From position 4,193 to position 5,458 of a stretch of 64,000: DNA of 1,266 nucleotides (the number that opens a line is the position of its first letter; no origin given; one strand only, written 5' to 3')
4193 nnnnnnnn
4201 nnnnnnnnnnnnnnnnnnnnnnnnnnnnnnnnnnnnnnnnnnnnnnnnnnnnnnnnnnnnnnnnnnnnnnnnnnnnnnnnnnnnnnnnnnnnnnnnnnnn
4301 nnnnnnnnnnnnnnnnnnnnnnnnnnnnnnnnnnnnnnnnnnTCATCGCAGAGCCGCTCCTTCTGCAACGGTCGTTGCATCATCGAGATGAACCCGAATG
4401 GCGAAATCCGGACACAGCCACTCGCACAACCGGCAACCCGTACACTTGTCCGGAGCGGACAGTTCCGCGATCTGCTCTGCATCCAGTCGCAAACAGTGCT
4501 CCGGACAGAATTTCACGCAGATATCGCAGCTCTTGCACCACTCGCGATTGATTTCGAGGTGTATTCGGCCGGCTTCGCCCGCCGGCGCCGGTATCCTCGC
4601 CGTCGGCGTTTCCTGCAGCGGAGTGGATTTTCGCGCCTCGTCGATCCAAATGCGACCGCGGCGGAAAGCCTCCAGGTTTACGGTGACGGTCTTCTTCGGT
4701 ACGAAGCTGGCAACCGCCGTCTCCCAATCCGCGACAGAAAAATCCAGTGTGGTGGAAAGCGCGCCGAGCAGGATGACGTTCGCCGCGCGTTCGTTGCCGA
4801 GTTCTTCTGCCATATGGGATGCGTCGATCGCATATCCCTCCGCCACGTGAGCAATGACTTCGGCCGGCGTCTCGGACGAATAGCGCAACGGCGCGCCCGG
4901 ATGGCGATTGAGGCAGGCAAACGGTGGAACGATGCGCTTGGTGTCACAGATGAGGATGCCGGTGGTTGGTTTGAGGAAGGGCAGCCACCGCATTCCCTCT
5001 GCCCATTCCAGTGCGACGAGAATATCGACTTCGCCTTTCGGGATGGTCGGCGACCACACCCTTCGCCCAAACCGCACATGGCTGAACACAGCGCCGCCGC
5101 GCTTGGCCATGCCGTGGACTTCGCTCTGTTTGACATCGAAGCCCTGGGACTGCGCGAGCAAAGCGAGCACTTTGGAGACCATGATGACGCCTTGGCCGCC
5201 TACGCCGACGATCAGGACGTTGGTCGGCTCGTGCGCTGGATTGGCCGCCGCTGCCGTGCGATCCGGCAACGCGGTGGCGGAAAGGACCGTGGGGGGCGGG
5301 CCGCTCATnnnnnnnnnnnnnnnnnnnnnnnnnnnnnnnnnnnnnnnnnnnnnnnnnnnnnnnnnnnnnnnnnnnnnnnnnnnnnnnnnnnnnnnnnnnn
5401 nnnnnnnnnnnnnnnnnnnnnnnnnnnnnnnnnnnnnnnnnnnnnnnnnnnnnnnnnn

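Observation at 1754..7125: Hybrid IOR + four-subunit 2-oxoacid oxidoreductase operon joined by an IorB-ferredoxin(delta) fusion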

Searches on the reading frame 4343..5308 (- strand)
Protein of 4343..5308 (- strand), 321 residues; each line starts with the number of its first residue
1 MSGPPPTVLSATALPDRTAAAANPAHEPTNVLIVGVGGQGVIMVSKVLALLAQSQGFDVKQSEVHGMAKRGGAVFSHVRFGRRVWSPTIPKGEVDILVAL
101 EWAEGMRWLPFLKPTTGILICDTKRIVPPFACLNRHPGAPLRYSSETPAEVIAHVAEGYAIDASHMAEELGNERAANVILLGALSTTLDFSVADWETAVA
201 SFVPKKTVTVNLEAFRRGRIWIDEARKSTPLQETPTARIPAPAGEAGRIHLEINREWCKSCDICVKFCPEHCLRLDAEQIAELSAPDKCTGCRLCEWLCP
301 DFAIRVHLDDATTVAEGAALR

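Call 8: search_protein_families(library=pfam, proteins=[window:4343-5308:-])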
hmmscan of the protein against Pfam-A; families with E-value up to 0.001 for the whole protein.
window:4343-5308:- (321 aa): 9 families
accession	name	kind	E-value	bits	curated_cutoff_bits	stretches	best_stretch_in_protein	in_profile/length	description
PF01558.24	POR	-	2.1e-36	126.1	27.4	1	37-219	1-172/173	Pyruvate ferredoxin/flavodoxin oxidoreductase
PF00037.32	Fer4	-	2.9e-09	36.8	21.1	1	286-305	5-24/24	4Fe-4S binding domain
PF14697.11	Fer4_21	-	9.9e-08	32.4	35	1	253-302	3-55/59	4Fe-4S dicluster domain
PF12797.12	Fer4_2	-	3.3e-07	30.3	24.5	0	286-300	7-21/22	4Fe-4S binding domain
PF12838.12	Fer4_7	-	9.5e-06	26.4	27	1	258-300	2-49/52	4Fe-4S dicluster domain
PF12837.12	Fer4_6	-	2.5e-05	24.4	25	0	286-300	6-20/24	4Fe-4S binding domain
PF13237.11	Fer4_10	-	3.5e-05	24.1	25.5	1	251-300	2-53/53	4Fe-4S dicluster domain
PF12800.12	Fer4_4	-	0.00016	22.2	24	0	256-269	2-15/17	4Fe-4S binding domain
PF13187.11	Fer4_9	-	0.00092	19.6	27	0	258-301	2-49/52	4Fe-4S dicluster domain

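Call 9: search_protein_families(library=ncbifam, proteins=[window:4343-5308:-])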
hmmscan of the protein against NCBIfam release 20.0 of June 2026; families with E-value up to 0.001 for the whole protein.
window:4343-5308:- (321 aa): 57 families (the best 25 are shown)
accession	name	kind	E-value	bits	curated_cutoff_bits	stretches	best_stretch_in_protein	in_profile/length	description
NF005322.0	PRK06853.1-2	equivalog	2.1e-59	200.6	237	1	28-220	5-191/197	indolepyruvate oxidoreductase subunit beta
NF005325.0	PRK06853.1-5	equivalog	4.4e-57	192.9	230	1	29-219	4-188/192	indolepyruvate oxidoreductase subunit beta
NF005323.0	PRK06853.1-3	equivalog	7.7e-42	143.5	238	1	29-223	7-196/197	indolepyruvate oxidoreductase subunit beta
TIGR03334.1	IOR_beta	equivalog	1.7e-41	142.3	205.8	1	30-219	2-188/189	indolepyruvate ferredoxin oxidoreductase subunit beta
NF004917.0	PRK06274.1-3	equivalog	7.5e-35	120.7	284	1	30-223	4-194/203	indolepyruvate oxidoreductase subunit beta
NF004918.0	PRK06274.1-4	equivalog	5.9e-34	117.6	278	1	30-218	4-188/202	indolepyruvate oxidoreductase subunit beta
NF005324.0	PRK06853.1-4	equivalog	9.1e-34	117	222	1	29-221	3-188/196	indolepyruvate oxidoreductase subunit beta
NF005326.0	PRK06853.1-6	equivalog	3.1e-30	105.5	348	1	30-218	5-192/202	indolepyruvate oxidoreductase subunit beta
NF005328.0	PRK06853.2-2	equivalog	4.7e-27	95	240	1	28-209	3-174/192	indolepyruvate oxidoreductase subunit beta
NF004916.0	PRK06274.1-2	equivalog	5.9e-22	78.6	227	1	31-123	5-95/178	indolepyruvate oxidoreductase subunit beta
NF005327.0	PRK06853.2-1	equivalog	2.6e-21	76.4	242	1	30-191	5-157/194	indolepyruvate oxidoreductase subunit beta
NF009589.0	PRK13030.1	subfamily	7.3e-20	70.3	816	1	21-235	721-940/1170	indolepyruvate ferredoxin oxidoreductase family protein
NF005329.0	PRK06853.2-4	equivalog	9.6e-19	68.2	267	1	31-103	4-82/175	indolepyruvate oxidoreductase subunit beta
NF004915.0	PRK06274.1-1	equivalog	3.4e-18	65.8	274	1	30-114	4-88/194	indolepyruvate oxidoreductase subunit beta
NF009588.0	PRK13029.1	subfamily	9.5e-16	56.9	952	1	13-227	732-948/1196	indolepyruvate ferredoxin oxidoreductase family protein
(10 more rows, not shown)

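Call 10: find_homologous_proteins(query=window:4343-5308:-)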
Query window:4343-5308:- (321 aa): 5540 proteins with E <= 0.001 among 8000 candidates; the best 120 are listed. Only proteins of 176 to 562 residues were searched: fused or split forms outside these lengths cannot appear, so this answer is no evidence that the protein stands alone or is whole; lengths 'longer' or 'shorter' looks for them.
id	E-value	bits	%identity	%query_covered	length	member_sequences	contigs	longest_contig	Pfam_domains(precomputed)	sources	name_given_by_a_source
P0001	3.5e-200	682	93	100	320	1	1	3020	PF01558.26,PF14697.12,PF12797.13,PF00037.33,PF12838.13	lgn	-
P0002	3.1e-197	673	91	100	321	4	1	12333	PF01558.26,PF14697.12,PF12797.13,PF00037.33,PF12838.13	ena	-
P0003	2.2e-193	660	89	100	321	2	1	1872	PF01558.26,PF14697.12,PF12797.13,PF00037.33,PF12838.13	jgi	jgi:indolepyruvate ferredoxin oxidoreductase beta subunit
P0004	8.5e-190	648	89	100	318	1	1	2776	PF01558.26,PF14697.12,PF12797.13,PF00037.33,PF12838.13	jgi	jgi:indolepyruvate ferredoxin oxidoreductase, beta subunit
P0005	4.4e-189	646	88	100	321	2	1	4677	PF01558.26,PF14697.12,PF12797.13,PF00037.33,PF12838.13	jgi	jgi:indolepyruvate ferredoxin oxidoreductase beta subunit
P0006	1.9e-188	644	87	100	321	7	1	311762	PF01558.26,PF14697.12,PF12797.13,PF00037.33,PF12838.13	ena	-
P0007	1.9e-187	640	88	99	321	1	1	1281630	PF01558.26,PF14697.12,PF12797.13,PF12837.13,PF00037.33,PF12838.13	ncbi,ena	-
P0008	1.2e-181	621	86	99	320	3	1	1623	PF01558.26,PF14697.12,PF12797.13,PF00037.33,PF12838.13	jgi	jgi:indolepyruvate ferredoxin oxidoreductase, beta subunit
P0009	3.3e-179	613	83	100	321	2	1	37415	PF01558.26,PF14697.12,PF12797.13,PF00037.33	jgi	jgi:indolepyruvate ferredoxin oxidoreductase beta subunit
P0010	4.2e-179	613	85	100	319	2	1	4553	PF01558.26,PF14697.12,PF12797.13,PF00037.33,PF12838.13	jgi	jgi:indolepyruvate ferredoxin oxidoreductase beta subunit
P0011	9.7e-178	608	84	100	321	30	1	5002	PF01558.26,PF14697.12,PF12797.13,PF00037.33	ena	-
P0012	4.0e-176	603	82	100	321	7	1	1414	PF01558.26,PF14697.12,PF12797.13,PF00037.33,PF12838.13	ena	-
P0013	4.4e-176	603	83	99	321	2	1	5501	PF01558.26,PF14697.12,PF12797.13,PF00037.33,PF12838.13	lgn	-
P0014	5.2e-174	596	81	100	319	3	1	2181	PF01558.26,PF14697.12,PF12797.13,PF00037.33,PF12838.13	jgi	jgi:indolepyruvate ferredoxin oxidoreductase beta subunit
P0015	2.9e-172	591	80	100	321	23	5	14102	PF01558.26,PF14697.12,PF12797.13,PF00037.33,PF12838.13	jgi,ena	jgi:indolepyruvate ferredoxin oxidoreductase, beta subunit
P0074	2.0e-158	545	76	99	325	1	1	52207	PF01558.26,PF12797.13,PF00037.33,PF12838.13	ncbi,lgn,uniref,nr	ncbi:2-oxoacid:acceptor oxidoreductase family protein [Afifella pfennigii]|uniref:2-oxoacid:acceptor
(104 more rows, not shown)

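Call 12: find_encoding_contigs(protein=P0074, flank=8000, max_places=3)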
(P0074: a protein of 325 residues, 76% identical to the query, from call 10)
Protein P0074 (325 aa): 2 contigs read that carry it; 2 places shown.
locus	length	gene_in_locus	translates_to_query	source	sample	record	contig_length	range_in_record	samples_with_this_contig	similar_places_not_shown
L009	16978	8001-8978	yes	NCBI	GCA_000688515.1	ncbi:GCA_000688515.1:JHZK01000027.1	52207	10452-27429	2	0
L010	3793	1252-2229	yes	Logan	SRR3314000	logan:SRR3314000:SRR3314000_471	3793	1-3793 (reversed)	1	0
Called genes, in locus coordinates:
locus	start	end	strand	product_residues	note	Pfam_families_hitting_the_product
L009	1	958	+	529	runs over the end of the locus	PF00512:HisKA, PF00072:Response_reg, PF00211:Guanylate_cyc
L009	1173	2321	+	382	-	PF13433:Peripla_BP_5, PF13458:Peripla_BP_6, PF01094:ANF_receptor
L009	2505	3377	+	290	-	PF02653:BPD_transp_2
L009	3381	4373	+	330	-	PF02653:BPD_transp_2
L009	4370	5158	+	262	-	PF00005:ABC_tran, PF13304:AAA_21 (faint), PF12399:BCA_ABC_TP_C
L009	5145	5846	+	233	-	PF00005:ABC_tran, PF13304:AAA_21 (faint), PF12399:BCA_ABC_TP_C (weak)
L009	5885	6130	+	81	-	-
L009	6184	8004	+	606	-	PF01855:POR_N, PF02779:Transket_pyr (faint), PF02775:TPP_enzyme_C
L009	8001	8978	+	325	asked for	PF01558:POR, PF00037:Fer4 (faint), PF12797:Fer4_2 (faint), PF12838:Fer4_7 (faint)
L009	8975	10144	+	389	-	PF01855:POR_N, PF02780:Transketolase_C (weak), PF17147:PFOR_II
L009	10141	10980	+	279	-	PF02775:TPP_enzyme_C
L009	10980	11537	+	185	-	PF01558:POR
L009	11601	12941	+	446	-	PF00501:AMP-binding, PF14535:AMP-binding_C_2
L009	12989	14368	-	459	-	PF03972:MmgE_PrpD_N, PF19305:MmgE_PrpD_C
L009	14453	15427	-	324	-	PF03401:TctC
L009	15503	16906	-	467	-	PF03972:MmgE_PrpD_N, PF19305:MmgE_PrpD_C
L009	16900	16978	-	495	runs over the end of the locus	PF00890:FAD_binding_2, PF01266:DAO, PF07992:Pyr_redox_2 (weak), PF12831:FAD_oxidored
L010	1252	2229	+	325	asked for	PF01558:POR, PF00037:Fer4 (faint), PF12797:Fer4_2 (faint), PF12838:Fer4_7 (faint)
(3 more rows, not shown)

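Call 22: find_related_loci(query=window:4343-5308:-, collection=genome_contigs, flank=8000)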
Query window:4343-5308:- (321 aa) in genome_contigs; peptide patterns used: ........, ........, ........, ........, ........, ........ (x = any residue, [..] = any of these).
600 stretches matched a pattern (row limit reached: there are more); 547 encode a relative of the query (tblastn E <= 1e-3); the best 80 are kept; 80 distinct loci.
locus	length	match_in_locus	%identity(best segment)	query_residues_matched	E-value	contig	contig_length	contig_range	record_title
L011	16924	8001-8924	81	1-309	2e-166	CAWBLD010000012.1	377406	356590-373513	MAG: uncultured Alphaproteobacteria bacterium isolate MFD02416.bin.2.169 genome assembly, contig: contig_57841, whole ge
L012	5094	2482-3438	78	1-321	2e-162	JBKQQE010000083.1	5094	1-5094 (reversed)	MAG: Xanthobacteraceae bacterium isolate MGr1A1B1C__bin_74 MGr1A1B1C_000000031275, whole genome shotgun sequence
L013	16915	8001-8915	79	7-311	5e-157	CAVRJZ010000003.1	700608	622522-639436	MAG: uncultured Alphaproteobacteria bacterium isolate MFD05502.bin.2.43 genome assembly, contig: contig_18538, whole gen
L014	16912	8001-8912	76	5-311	3e-152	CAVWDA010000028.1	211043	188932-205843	MAG: uncultured Alphaproteobacteria bacterium isolate MFD03726.bin.2.151 genome assembly, contig: contig_18248, whole ge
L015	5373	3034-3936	75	17-318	1e-152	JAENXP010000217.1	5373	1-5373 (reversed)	MAG: Burkholderiales bacterium isolate 14_8_m_bin33 k141_1440266_length_5373_cov_11.8612, whole genome shotgun sequence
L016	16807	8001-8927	73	1-311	2e-148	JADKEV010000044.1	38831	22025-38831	MAG: Betaproteobacteria bacterium isolate Rand_18-Q3-R56-63_BATAC.171 tig00019563-10-386460, whole genome shotgun sequen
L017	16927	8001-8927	75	1-309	3e-148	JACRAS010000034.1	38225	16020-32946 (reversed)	MAG: Betaproteobacteria bacterium isolate NC_groundwater_1600_Pr3_B-0.1um_63_13 SR-2_scaffold_141_558673, whole genome s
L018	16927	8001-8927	73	1-309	7e-146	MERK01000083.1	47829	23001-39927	MAG: Betaproteobacteria bacterium RIFCSPLOWO2_12_FULL_64_23 rifcsplowo2_12_scaffold_2202, whole genome shotgun sequence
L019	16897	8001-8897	71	19-317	2e-144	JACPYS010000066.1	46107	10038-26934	MAG: Betaproteobacteria bacterium isolate NC_groundwater_869_Pr1_S2p5_64_25 Montesol18_S2p5_coassembly_scaffold_1390529,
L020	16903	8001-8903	73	5-309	2e-143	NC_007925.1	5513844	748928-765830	Rhodopseudomonas palustris BisB18, complete sequence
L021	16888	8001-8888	74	17-312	8e-148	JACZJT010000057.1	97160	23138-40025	MAG: Burkholderiales bacterium isolate MAG26 betaproteobacteria_1_contig_1181213, whole genome shotgun sequence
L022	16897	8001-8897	71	19-319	4e-143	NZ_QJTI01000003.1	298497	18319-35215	Rhodopseudomonas faecalis strain JCM 11668 Ga0074893_103, whole genome shotgun sequence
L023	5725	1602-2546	72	1-316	1e-141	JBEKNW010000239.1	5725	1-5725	MAG: Xanthobacteraceae bacterium isolate SPRUCE 426 SPRUCE_426_239, whole genome shotgun sequence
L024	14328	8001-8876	73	27-319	2e-140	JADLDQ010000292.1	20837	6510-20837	MAG: Burkholderiales bacterium isolate SJ282 c_000001304148, whole genome shotgun sequence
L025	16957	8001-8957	76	1-321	1e-158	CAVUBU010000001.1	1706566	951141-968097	MAG: uncultured Alphaproteobacteria bacterium isolate MFD05442.bin.1.44 genome assembly, contig: contig_13260, whole gen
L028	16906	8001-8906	68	9-313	3e-138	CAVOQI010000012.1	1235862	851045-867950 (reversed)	MAG: uncultured beta proteobacterium isolate MFD09848.bin.2.47 genome assembly, contig: contig_707, whole genome shotgun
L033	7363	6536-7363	74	5-281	4e-133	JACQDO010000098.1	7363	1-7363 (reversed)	MAG: Hyphomicrobiales bacterium isolate NC_groundwater_996_Pr1_S-0.65um_64_10 Montesol18_Sp65_coassembly_scaffold_260301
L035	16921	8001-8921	72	6-316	3e-131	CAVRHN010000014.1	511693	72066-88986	MAG: uncultured Alphaproteobacteria bacterium isolate MFD05580.bin.3.156 genome assembly, contig: contig_8385, whole gen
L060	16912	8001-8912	59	10-319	3e-111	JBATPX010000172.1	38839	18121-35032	MAG: Defluviicoccus sp. isolate MFD10501_ilm_asm_bin11 k127_53330, whole genome shotgun sequence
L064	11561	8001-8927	56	10-316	1e-109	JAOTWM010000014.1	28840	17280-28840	MAG: Gammaproteobacteria bacterium isolate 13_May_SF_Bin80 13_May_SF_Bin80_scaffold_983_c1, whole genome shotgun sequenc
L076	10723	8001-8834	60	30-306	5e-106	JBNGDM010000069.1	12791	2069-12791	MAG: Rhodovulum sp. isolate E05-029 bin61_SPAdes_re-assembly_contigs.fa-69, whole genome shotgun sequence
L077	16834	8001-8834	60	30-306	3e-105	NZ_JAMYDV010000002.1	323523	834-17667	Rhodovulum tesquicola strain A-36s sequence02, whole genome shotgun sequence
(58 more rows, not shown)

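Call 26: search_solved_structures(query=window:4343-5308:-, max_evalue=0.001)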
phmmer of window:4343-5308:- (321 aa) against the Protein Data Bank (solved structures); distinct sequences matched with E-value up to 0.001: 61 (the best 60 are shown).
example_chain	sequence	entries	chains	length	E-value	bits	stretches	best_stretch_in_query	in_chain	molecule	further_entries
8ys5_D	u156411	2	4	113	5.8e-10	42.3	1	250-306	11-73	2-oxoglutarate:acceptor oxidoreductase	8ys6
9sw6_G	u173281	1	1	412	4.3e-07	32.8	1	251-307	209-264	Polyferredoxin protein MvhB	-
9lut_C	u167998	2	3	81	5.1e-06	29.3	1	256-317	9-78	Photosystem I iron-sulfur center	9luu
8jze_c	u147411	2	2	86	1e-05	28.3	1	256-311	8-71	Photosystem I PsaC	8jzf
8jjr_c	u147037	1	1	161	1.2e-05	28.1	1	245-310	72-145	PsaC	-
3on3_A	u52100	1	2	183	1.2e-05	28.1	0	33-124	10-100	Keto/oxoacid ferredoxin oxidoreductase, gamma subunit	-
6zzx_C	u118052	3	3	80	2e-05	27.4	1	256-319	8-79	Photosystem I iron-sulfur center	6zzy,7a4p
6igz_C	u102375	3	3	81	2.2e-05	27.2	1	256-319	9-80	PsaC | Photosystem I iron-sulfur center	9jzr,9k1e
9kqp_C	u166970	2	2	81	2.5e-05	27.1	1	256-319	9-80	Photosystem I iron-sulfur center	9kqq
8jw0_c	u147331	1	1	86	3.6e-05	26.5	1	256-310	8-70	Photosystem I PsaC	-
8zo9_c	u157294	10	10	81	3.8e-05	26.4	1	256-318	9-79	Photosystem I iron-sulfur center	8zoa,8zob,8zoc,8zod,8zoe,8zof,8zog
7dr0_C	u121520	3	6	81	4e-05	26.4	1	256-317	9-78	Photosystem I iron-sulfur center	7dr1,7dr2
7qco_C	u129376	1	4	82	4e-05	26.4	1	256-314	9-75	Photosystem I iron-sulfur center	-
7yca_C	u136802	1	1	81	4.1e-05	26.3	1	256-319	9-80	Photosystem I iron-sulfur center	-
9m4f_C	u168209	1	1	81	4.1e-05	26.3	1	256-319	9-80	PsaC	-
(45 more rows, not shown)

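Call 31: search_protein_representatives(protein=window:4343-5308:-)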
Query: 321 residues. Proteins with E-value up to 0.001 (for the whole library): 7124; up to 1e-10: 2622; up to 1e-30: 137. The best 150 are listed.
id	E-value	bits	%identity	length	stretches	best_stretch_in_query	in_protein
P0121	4.4e-108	377.9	69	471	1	32-288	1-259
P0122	5.8e-106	370.9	72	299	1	13-251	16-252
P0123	6.3e-104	364.2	61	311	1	25-308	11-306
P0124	1.0e-89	317.6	84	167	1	156-319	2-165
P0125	6.2e-82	292.0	55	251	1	67-307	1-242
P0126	3.2e-80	286.3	80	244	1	43-202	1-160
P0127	1.9e-78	280.5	58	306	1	17-236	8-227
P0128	5.4e-78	279.0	83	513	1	5-157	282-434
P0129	6.4e-78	278.8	61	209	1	32-230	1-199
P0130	4.2e-74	266.2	45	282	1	28-307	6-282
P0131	1.0e-70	255.1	73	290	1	27-190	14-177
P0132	7.1e-70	252.3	56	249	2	16-107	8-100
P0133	1.1e-66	241.8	62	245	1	32-199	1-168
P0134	2.4e-66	240.8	66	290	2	145-234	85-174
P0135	8.5e-63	229.1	77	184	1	20-156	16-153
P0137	4.4e-58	213.6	45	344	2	26-228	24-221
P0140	1.8e-56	208.3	57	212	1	53-241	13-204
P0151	1.1e-43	166.3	48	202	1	24-219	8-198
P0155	1.9e-41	159.0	46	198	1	27-222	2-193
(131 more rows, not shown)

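Call 32: find_encoding_contigs(protein=P0130, flank=7000, max_places=2)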
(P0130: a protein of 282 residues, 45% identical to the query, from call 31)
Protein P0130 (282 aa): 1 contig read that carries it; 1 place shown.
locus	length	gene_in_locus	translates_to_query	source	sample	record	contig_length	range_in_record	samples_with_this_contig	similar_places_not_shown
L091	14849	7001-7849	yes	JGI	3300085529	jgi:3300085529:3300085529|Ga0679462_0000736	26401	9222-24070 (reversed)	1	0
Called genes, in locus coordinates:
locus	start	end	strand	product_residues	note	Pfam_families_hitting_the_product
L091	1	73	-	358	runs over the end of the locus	-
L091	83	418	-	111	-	PF08992:QH-AmDH_gamma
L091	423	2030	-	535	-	PF04055:Radical_SAM, PF13353:Fer4_12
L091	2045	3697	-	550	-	PF09098:Dehyd-heme_bind, PF14930:Qn_am_d_aII, PF09099:Qn_am_d_aIII, PF09100:Qn_am_d_aIV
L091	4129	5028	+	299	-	PF07848:PaaX, PF20803:PaaX_M, PF08223:PaaX_C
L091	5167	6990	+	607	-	PF01855:POR_N, PF02775:TPP_enzyme_C, PF12838:Fer4_7 (faint)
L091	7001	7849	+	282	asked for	PF01558:POR, PF14697:Fer4_21 (faint), PF00037:Fer4 (faint), PF12797:Fer4_2 (faint), PF13237:Fer4_10 (faint), PF12838:Fer4_7 (weak)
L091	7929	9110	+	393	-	PF01855:POR_N, PF17147:PFOR_II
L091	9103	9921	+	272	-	PF02775:TPP_enzyme_C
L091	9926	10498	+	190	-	PF01558:POR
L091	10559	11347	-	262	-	PF00378:ECH_1, PF16113:ECH_2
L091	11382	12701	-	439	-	PF00501:AMP-binding, PF14535:AMP-binding_C_2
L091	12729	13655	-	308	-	PF07848:PaaX, PF20803:PaaX_M, PF08223:PaaX_C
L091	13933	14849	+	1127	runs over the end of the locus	PF13620:CarboxypepD_reg, PF13715:CarbopepD_reg_2, PF25183:OMP_b-brl_4, PF00593:TonB_dep_Rec_b-barrel (weak)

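Call 33: find_encoding_contigs(protein=P0137, flank=7000, max_places=2)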
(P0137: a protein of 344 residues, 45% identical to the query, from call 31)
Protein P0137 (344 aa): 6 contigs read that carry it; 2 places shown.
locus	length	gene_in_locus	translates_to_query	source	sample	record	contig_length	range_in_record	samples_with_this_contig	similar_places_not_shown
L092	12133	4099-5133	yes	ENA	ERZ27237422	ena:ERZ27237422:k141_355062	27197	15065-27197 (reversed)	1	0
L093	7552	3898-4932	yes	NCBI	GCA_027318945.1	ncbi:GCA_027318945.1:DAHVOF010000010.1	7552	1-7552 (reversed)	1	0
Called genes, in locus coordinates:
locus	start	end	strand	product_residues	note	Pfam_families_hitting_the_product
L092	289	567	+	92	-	-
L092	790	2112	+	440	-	PF00682:HMGL-like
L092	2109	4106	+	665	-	PF01855:POR_N, PF02775:TPP_enzyme_C, PF00037:Fer4 (weak)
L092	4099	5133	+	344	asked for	PF01558:POR, PF13183:Fer4_8 (faint), PF13484:Fer4_16 (faint), PF13237:Fer4_10 (weak), PF14697:Fer4_21 (weak), PF12838:Fer4_7, PF13187:Fer4_9, PF00037:Fer4, +4 more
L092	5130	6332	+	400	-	PF01855:POR_N, PF02780:Transketolase_C (faint), PF17147:PFOR_II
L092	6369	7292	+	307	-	PF02775:TPP_enzyme_C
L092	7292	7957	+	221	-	PF01558:POR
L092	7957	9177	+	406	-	PF02515:CoA_transf_3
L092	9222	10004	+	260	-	PF00378:ECH_1, PF16113:ECH_2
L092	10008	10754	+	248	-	PF00106:adh_short, PF08659:KR, PF13561:adh_short_C2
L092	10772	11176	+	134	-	PF12172:zf-ChsH2 (weak), PF01796:OB_ChsH2_C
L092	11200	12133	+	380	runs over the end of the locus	PF00108:Thiolase_N, PF00109:ketoacyl-synt (weak), PF02803:Thiolase_C, PF22691:Thiolase_C_1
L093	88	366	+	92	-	-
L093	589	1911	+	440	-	PF00682:HMGL-like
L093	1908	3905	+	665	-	PF01855:POR_N, PF02775:TPP_enzyme_C, PF00037:Fer4 (weak)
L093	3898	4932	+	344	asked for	PF01558:POR, PF13183:Fer4_8 (faint), PF13484:Fer4_16 (faint), PF13237:Fer4_10 (weak), PF14697:Fer4_21 (weak), PF12838:Fer4_7, PF13187:Fer4_9, PF00037:Fer4, +4 more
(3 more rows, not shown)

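Call 34: find_encoding_contigs(protein=P0151, flank=7000, max_places=2)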
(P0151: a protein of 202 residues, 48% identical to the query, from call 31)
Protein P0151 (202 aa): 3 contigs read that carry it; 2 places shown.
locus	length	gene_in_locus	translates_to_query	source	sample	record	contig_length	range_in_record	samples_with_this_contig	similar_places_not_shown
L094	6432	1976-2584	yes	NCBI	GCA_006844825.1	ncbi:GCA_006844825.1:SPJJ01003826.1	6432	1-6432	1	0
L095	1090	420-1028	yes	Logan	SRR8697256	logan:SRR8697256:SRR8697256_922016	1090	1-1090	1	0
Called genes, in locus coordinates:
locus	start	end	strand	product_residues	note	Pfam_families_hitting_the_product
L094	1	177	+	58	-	?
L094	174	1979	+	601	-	PF01855:POR_N, PF02775:TPP_enzyme_C, PF00037:Fer4 (faint), PF12797:Fer4_2 (faint)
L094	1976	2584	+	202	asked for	PF01558:POR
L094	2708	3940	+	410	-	PF07586:HXXSHH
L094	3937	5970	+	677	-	PF07626:PSD3, PF07637:PSD5, PF07631:PSD4, PF07627:PSCyt3, PF07624:PSD2 (weak)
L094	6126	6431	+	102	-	?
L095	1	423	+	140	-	?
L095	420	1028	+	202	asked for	PF01558:POR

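Call 35: find_encoding_contigs(protein=P0155, flank=7000, max_places=2)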
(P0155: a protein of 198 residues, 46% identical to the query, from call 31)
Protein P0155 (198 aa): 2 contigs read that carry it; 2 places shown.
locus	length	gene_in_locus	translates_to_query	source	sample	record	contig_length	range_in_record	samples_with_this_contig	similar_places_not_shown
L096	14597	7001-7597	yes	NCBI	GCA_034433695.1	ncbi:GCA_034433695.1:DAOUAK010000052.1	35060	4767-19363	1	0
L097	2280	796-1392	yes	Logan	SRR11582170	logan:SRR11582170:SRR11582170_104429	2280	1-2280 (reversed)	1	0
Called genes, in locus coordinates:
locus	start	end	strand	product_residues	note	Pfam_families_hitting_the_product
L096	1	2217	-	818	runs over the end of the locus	PF20176:DUF6541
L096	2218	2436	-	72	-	-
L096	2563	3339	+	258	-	PF02616:SMC_ScpA, PF04824:Rad21_Rec8 (weak)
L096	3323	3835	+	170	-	PF04079:SMC_ScpB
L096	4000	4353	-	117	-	-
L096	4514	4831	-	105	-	-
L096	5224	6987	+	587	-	PF01855:POR_N, PF12837:Fer4_6 (faint), PF02775:TPP_enzyme_C, PF00037:Fer4 (faint)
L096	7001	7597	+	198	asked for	PF01558:POR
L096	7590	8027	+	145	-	PF13581:HATPase_c_2, PF02518:HATPase_c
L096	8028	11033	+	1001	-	PF01590:GAF, PF13185:GAF_2, PF13492:GAF_3, PF01590:GAF, PF13185:GAF_2, PF13492:GAF_3, PF01590:GAF, PF13185:GAF_2, +6 more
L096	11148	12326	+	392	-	PF01740:STAS, PF13466:STAS_2 (faint)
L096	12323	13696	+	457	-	PF21563:Mcp40H-20_sensor (faint), PF00672:HAMP, PF01740:STAS, PF13466:STAS_2 (weak)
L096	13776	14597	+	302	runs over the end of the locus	PF00989:PAS, PF08448:PAS_4 (weak), PF13426:PAS_9, PF01740:STAS, PF13466:STAS_2 (weak)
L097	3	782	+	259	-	?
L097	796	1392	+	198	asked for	PF01558:POR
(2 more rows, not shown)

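Call 68: predict_structure(alignment_id=A1)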
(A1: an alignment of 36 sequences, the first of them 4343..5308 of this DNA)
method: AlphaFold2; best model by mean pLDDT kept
length: 321 residues; sequences in the alignment: 36
mean_pLDDT: 84.6   pTM: 0.77
mean pLDDT of the five models: 84.6, 82.2, 81.7, 81.7, 80.6
residues with pLDDT >= 90: 188; 70-90: 55; 50-70: 62; < 50: 16
segments of 3 or more residues with pLDDT < 50: 1-3, 13-22
pLDDT, mean of each block of 10 residues (from residue 1): 53 48 69 92 97 97 77 90 95 97 91 96 77 65 77 91 95 96 97 98 98 98 88 58 66 92 90 96 92 83 86 64 51
secondary structure, 60 per line:
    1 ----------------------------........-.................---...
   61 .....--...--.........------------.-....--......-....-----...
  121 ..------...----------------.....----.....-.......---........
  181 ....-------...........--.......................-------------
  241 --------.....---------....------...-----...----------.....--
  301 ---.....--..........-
elements in order: E29-36 H38-54 E58-65 E73-81 E96-99 H102-107 E118-122 H148-152 E157-161 H163-169 H173-184 H192-202 H205-227 E249-253 H263-266 E273-275 E281-283 H294-298 E304-308 H311-320
